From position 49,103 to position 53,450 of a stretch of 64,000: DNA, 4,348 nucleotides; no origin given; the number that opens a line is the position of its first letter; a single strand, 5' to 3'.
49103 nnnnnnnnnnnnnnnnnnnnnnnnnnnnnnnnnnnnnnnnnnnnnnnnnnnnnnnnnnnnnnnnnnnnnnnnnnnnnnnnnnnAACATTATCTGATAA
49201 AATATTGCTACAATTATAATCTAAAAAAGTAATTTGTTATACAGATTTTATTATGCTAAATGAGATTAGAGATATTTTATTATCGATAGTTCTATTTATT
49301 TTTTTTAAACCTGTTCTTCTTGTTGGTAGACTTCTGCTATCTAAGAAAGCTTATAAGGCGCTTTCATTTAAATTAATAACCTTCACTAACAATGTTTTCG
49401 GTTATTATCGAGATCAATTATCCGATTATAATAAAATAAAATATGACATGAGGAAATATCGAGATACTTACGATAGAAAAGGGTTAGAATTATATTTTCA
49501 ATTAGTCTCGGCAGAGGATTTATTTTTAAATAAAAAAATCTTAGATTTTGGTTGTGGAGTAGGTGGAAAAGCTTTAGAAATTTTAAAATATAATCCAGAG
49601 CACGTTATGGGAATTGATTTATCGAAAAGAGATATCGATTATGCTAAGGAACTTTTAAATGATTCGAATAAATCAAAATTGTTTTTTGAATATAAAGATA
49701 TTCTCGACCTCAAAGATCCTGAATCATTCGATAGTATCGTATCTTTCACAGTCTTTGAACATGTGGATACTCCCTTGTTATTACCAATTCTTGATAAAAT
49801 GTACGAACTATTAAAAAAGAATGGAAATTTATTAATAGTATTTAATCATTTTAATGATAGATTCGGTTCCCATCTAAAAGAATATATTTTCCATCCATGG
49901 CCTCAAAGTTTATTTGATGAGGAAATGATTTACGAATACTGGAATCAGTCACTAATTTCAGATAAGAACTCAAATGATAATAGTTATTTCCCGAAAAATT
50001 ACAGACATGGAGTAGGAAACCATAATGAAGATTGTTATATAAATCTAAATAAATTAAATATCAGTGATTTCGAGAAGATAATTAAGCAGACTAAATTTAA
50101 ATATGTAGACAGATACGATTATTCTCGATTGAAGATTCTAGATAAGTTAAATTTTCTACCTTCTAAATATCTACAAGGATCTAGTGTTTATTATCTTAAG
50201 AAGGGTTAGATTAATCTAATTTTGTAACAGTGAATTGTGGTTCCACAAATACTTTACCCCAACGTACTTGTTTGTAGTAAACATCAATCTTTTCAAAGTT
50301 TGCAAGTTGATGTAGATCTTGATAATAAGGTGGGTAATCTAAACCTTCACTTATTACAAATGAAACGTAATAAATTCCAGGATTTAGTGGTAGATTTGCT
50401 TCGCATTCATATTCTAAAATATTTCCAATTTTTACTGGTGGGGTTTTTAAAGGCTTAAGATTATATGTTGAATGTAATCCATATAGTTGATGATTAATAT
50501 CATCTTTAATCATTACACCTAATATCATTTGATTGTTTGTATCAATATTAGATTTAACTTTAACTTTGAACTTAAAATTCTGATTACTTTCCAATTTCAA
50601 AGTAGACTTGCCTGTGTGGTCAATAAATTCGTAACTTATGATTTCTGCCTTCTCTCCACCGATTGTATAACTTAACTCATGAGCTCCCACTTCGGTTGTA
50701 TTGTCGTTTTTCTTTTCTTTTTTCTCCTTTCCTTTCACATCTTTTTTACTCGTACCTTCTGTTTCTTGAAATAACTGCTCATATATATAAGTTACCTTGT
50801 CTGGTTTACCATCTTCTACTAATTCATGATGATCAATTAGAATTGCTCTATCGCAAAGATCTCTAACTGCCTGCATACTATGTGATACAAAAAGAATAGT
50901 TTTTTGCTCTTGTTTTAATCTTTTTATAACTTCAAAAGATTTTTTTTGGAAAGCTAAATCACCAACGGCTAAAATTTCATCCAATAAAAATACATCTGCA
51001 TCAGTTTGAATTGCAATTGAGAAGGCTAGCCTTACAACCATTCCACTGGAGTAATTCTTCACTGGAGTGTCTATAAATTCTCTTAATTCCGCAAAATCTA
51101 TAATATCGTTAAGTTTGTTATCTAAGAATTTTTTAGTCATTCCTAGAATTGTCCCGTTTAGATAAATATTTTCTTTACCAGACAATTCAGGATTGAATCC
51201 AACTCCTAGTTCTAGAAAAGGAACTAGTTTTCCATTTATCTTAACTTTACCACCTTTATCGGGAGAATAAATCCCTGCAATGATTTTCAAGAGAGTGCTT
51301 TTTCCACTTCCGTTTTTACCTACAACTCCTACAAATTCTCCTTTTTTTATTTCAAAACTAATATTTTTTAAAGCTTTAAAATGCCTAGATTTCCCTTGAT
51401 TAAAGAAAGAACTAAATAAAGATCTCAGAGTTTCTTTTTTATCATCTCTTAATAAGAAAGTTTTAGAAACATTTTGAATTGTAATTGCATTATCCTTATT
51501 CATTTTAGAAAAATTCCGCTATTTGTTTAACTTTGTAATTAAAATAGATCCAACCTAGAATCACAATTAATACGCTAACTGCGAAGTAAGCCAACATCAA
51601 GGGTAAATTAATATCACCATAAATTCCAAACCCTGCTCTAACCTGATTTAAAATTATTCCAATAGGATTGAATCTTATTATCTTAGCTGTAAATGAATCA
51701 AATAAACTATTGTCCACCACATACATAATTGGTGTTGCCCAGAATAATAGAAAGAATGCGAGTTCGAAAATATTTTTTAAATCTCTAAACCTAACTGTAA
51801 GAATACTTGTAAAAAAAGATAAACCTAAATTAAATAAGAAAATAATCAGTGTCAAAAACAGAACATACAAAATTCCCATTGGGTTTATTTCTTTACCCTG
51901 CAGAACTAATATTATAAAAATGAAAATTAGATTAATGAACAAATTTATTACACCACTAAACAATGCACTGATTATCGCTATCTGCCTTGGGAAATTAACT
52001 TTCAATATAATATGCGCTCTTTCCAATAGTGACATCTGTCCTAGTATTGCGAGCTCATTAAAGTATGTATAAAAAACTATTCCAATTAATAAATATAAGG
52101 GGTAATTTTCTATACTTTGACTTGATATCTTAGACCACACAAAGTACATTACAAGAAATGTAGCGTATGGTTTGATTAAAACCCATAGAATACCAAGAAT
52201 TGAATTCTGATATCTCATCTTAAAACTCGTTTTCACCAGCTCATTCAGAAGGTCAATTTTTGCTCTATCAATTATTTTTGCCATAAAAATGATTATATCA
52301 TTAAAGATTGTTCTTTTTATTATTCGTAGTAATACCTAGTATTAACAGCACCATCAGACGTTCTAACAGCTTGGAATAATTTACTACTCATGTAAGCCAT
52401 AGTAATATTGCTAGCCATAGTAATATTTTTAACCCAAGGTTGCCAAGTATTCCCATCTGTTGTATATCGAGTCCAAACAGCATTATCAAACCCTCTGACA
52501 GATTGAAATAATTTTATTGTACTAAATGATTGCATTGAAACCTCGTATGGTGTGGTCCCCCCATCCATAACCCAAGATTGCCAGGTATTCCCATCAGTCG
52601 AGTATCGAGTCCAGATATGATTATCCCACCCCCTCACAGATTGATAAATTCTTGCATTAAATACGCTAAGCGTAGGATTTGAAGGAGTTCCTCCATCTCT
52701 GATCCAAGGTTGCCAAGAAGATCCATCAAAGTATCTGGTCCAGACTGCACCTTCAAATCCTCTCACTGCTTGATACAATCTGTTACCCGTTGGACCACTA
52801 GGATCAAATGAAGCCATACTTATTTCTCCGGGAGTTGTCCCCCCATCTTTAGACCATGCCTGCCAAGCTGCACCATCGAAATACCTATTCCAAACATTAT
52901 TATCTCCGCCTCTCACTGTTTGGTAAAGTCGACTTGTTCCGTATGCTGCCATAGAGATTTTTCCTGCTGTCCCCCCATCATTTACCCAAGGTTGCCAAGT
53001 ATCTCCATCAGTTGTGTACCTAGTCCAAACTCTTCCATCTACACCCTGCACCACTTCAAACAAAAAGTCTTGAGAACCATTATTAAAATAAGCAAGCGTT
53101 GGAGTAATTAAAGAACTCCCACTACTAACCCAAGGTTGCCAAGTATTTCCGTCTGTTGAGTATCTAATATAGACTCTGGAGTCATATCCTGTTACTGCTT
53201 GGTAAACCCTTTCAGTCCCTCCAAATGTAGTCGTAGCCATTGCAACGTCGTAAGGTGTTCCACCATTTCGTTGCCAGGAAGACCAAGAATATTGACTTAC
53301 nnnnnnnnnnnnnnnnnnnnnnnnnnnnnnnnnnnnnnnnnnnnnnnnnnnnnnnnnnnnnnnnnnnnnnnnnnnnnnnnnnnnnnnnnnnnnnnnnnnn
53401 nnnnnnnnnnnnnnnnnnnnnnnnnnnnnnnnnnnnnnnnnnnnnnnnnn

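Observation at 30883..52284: About 21 kb mosaic glycan biosynthesis/export island with frequent strand switches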

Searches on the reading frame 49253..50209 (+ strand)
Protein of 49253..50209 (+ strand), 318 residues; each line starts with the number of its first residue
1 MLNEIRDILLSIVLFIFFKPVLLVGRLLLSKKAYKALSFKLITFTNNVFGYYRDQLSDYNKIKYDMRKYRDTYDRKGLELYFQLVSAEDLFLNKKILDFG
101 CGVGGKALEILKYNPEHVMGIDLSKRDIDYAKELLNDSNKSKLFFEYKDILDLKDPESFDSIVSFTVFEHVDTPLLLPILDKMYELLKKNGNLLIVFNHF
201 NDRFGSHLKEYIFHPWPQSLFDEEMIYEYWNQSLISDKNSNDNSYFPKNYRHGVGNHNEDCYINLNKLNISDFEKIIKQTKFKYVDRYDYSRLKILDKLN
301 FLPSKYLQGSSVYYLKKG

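Call 7: search_protein_families(library=pfam, proteins=[window:49253-50209:+], max_evalue=0.01)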
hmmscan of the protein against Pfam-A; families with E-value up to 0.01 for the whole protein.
window:49253-50209:+ (318 aa): 11 families
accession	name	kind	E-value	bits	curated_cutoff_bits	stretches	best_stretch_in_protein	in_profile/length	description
PF13649.12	Methyltransf_25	-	2e-16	60.9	27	1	96-191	1-97/97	Methyltransferase domain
PF13847.12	Methyltransf_31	-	1.3e-15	57.8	27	1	93-195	4-109/145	Methyltransferase domain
PF08242.18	Methyltransf_12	-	6.8e-14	52.8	30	1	97-193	1-98/98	Methyltransferase domain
PF08241.18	Methyltransf_11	-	1.4e-13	51.7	21.2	1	97-195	1-95/95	Methyltransferase domain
PF13489.12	Methyltransf_23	-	4.1e-13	49.8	27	1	88-222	18-138/164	Methyltransferase domain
PF05175.20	MTS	-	6.6e-12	45.8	23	1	88-201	30-144/170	Methyltransferase small domain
PF02353.26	CMAS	-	4.3e-11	43.1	27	1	94-195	64-164/273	Mycolic acid cyclopropane synthetase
PF08003.17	Methyltransf_9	-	5.4e-06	26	23.8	1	93-195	116-217/315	Protein of unknown function (DUF1698)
PF03848.20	TehB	-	7.5e-06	25.9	20.4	1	81-198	19-135/193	Tellurite resistance protein TehB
PF06325.19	PrmA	-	0.00058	19.9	22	1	93-193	162-256/296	Ribosomal protein L11 methyltransferase (PrmA)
PF00891.24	Methyltransf_2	-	0.00093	19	22.3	1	84-196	54-165/210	O-methyltransferase domain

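Call 51: search_protein_families(library=ncbifam, proteins=[window:49253-50209:+], max_evalue=0.00001)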
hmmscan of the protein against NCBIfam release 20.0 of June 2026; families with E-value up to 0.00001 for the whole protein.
window:49253-50209:+ (318 aa): 16 families
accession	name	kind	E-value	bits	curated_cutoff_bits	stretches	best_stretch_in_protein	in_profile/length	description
TIGR01983.1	UbiG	equivalog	9.1e-14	51.3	102.95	1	86-195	45-151/228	bifunctional 2-polyprenyl-6-hydroxyphenol methylase/3-demethylubiquinol 3-O-methyltransferase UbiG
NF053839.1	CPFASynBruc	equivalog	1.1e-12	47.6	600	1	93-195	175-276/410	cyclopropane fatty acid synthase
NF040703.1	cyclopro_CfaB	exception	1.5e-12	47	650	1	93-199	160-264/393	C17 cyclopropane fatty acid synthase CfaB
NF043040.1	corrin_prot_MT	hypoth_equivalog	1e-11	44.7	180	1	93-196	42-148/216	corrinoid protein-associated methyltransferase CpaM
NF008686.0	PRK11705.1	equivalog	2.1e-10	40.2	400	1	90-213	165-286/383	cyclopropane fatty acyl phospholipid synthase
TIGR04345.1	ovoA_Cterm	equivalog_domain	5.3e-10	39.2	170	1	73-135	25-83/242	putative 4-mercaptohistidine N1-methyltransferase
TIGR02021.1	BchM-ChlM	equivalog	4.1e-09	36.2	158.9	1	59-184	26-144/218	magnesium protoporphyrin IX methyltransferase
NF008992.0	PRK12335.1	equivalog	1.5e-08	34.1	303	1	83-204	113-232/289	SAM-dependent methyltransferase TehB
TIGR02072.1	BioC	equivalog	1e-07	32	184.95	1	90-194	32-131/244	malonyl-ACP O-methyltransferase BioC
NF041536.1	ArsM_DUF2284_UU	exception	1.9e-07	29.8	575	1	94-212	78-197/459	arsenite methyltransferase/DUF2284 domain selenoprotein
NF011650.0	PRK15068.1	equivalog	2.3e-07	30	209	1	92-195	122-225/324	tRNA 5-methoxyuridine(34)/uridine 5-oxyacetic acid(34) synthase CmoB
TIGR00452.1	TIGR00452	equivalog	2.5e-07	29.8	275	1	92-195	117-219/316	tRNA 5-methoxyuridine(34)/uridine 5-oxyacetic acid(34) synthase CmoB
TIGR01934.1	MenG_MenH_UbiE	subfamily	3.9e-07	29.6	158.35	1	91-215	38-163/223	ubiquinone/menaquinone biosynthesis methyltransferase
TIGR04290.1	meth_Rta_06860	hypoth_equivalog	4.2e-07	29.6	300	1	93-224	50-177/226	TIGR04290 family methyltransferase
NF001244.0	PRK00216.1-5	equivalog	1.7e-06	27.5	216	1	89-196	45-154/236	bifunctional demethylmenaquinone methyltransferase/2-methoxy-6-polyprenyl-1,4-benzoquinol methylase UbiE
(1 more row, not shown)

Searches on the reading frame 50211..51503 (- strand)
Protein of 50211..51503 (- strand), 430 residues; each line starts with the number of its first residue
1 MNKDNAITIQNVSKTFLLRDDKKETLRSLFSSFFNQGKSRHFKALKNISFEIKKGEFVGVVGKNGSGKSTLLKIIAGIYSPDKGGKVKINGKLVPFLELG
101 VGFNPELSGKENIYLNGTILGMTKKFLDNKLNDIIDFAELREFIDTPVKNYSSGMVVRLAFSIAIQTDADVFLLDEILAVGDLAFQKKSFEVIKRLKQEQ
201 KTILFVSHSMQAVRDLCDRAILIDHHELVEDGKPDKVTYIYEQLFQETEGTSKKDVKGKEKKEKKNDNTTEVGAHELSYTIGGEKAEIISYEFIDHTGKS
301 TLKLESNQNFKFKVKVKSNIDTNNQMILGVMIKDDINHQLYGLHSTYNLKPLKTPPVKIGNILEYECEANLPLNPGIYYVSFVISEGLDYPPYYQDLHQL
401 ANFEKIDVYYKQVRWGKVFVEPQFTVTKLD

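Call 7: search_protein_families(library=pfam, proteins=[window:50211-51503:-], max_evalue=0.01)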
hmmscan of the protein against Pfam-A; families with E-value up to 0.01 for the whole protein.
window:50211-51503:- (430 aa): 6 families
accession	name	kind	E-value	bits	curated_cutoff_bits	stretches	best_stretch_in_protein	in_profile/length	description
PF00005.33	ABC_tran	-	3e-21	76.9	25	1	45-177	1-135/137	ABC transporter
PF14524.12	Wzt_C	-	3.4e-19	69.7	30.4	1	281-404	5-128/143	Wzt C-terminal domain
PF13304.12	AAA_21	-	4.1e-05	24.2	27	1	57-78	1-22/304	AAA domain, putative AbiEii toxin, Type IV TA system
PF13175.12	AAA_15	-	4.1e-05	23.8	32.1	1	42-318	11-209/374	AAA ATPase domain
PF02463.25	SMC_N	-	0.0009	19.2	40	1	40-75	8-44/220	RecF/RecN/SMC N terminal domain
PF13555.12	AAA_29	-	0.0018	18.4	27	1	50-83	17-50/61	P-loop containing region of AAA domain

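Call 89: search_protein_families(library=ncbifam, proteins=[window:50211-51503:-], max_evalue=0.000001)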
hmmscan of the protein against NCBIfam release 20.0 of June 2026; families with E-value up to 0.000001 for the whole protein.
window:50211-51503:- (430 aa): 177 families (the best 25 are shown)
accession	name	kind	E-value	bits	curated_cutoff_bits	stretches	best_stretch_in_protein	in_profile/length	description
NF010065.0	PRK13545.1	equivalog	2.3e-59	201.5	538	1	7-261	5-254/549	teichoic acids export protein ATP-binding subunit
NF050108.1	galactan_ABC_ATP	equivalog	3.3e-55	186.9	400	1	40-242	40-241/244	galactan export ABC transporter ATP-binding subunit Wzt/RfbE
NF010066.0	PRK13546.1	equivalog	1.9e-53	181.6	320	1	5-262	3-255/264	teichoic acids export ABC transporter ATP-binding subunit TagH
TIGR01188.1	drrA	subfamily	7.3e-34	117.4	312.45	2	105-263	79-237/302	daunorubicin resistance ABC transporter, ATP-binding protein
TIGR04521.1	ECF_ATPase_2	equivalog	6.6e-30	104.1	330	2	32-93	8-68/279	energy-coupling factor transporter ATPase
TIGR04520.1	ECF_ATPase_1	equivalog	2.5e-27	96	315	2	40-92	13-64/269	energy-coupling factor transporter ATPase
TIGR01288.1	nodI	equivalog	3.2e-26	92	424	1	46-237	21-222/303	nodulation factor ABC transporter ATP-binding protein NodI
NF010059.0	PRK13536.1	equivalog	4.7e-26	91.4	549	1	37-237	50-261/342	nodulation factor ABC transporter ATP-binding protein NodI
NF010060.0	PRK13537.1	equivalog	6e-26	91.1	521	1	45-237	31-233/314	nodulation factor ABC transporter ATP-binding protein NodI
TIGR03522.1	GldA_ABC_ATP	equivalog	4.5e-24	85.4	402.6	1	43-307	16-289/301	gliding motility-associated ABC transporter ATP-binding subunit GldA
NF010156.0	PRK13635.1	equivalog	2.2e-23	82.8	392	2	39-92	17-69/279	energy-coupling factor ABC transporter ATP-binding protein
NF040729.1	ABC_ATP_SaoA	equivalog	2.5e-23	82.8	360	1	32-225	10-208/248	ABC transporter ATP-binding protein SaoA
NF008442.0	PRK11288.1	equivalog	2.7e-23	82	689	1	42-258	20-250/504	L-arabinose ABC transporter ATP-binding protein AraG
TIGR03375.1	type_I_sec_LssB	subfamily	2.8e-22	78.8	693.1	2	41-91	479-528/696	type I secretion system permease/ATPase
TIGR02769.1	nickel_nikE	equivalog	3.2e-22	79.3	332.55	2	35-92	18-73/265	nickel import ATP-binding protein NikE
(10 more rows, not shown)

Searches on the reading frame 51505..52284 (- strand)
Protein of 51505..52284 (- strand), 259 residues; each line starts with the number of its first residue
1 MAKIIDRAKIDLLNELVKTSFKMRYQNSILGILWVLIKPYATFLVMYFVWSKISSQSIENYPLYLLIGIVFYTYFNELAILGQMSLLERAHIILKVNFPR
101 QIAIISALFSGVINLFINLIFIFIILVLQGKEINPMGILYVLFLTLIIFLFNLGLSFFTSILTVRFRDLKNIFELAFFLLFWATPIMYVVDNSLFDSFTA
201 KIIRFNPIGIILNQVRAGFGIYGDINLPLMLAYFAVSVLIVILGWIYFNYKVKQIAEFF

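Call 8: search_protein_families(library=pfam, proteins=[window:51505-52284:-], max_evalue=0.001)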
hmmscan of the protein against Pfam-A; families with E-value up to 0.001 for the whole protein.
window:51505-52284:- (259 aa): 1 family
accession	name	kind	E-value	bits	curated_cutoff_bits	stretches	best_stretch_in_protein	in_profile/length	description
PF01061.29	ABC2_membrane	-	9.8e-13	48.6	26.9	1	15-218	5-209/211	ABC-2 type transporter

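Call 89: search_protein_families(library=ncbifam, proteins=[window:51505-52284:-], max_evalue=0.000001)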
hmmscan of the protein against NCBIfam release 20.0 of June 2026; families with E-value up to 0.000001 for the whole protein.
window:51505-52284:- (259 aa): 1 family
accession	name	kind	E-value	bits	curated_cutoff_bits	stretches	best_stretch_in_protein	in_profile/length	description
NF050109.1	galactan_ABC_perm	equivalog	3.5e-16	59.5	380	1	10-248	21-257/272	galactan export ABC transporter permease subunit Wzm/RfbD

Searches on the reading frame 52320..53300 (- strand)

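Call 61: search_protein_families(library=pfam, proteins=[window:52320-53300:-], max_evalue=0.1)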
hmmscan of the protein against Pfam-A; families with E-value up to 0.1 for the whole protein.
window:52320-53300:- (326 aa): 1 family
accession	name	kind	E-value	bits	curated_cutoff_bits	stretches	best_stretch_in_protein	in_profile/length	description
PF03174.19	CHB_HEX_C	-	0.00027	21.2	23.6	0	44-59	36-52/76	Chitobiase/beta-hexosaminidase C-terminal domain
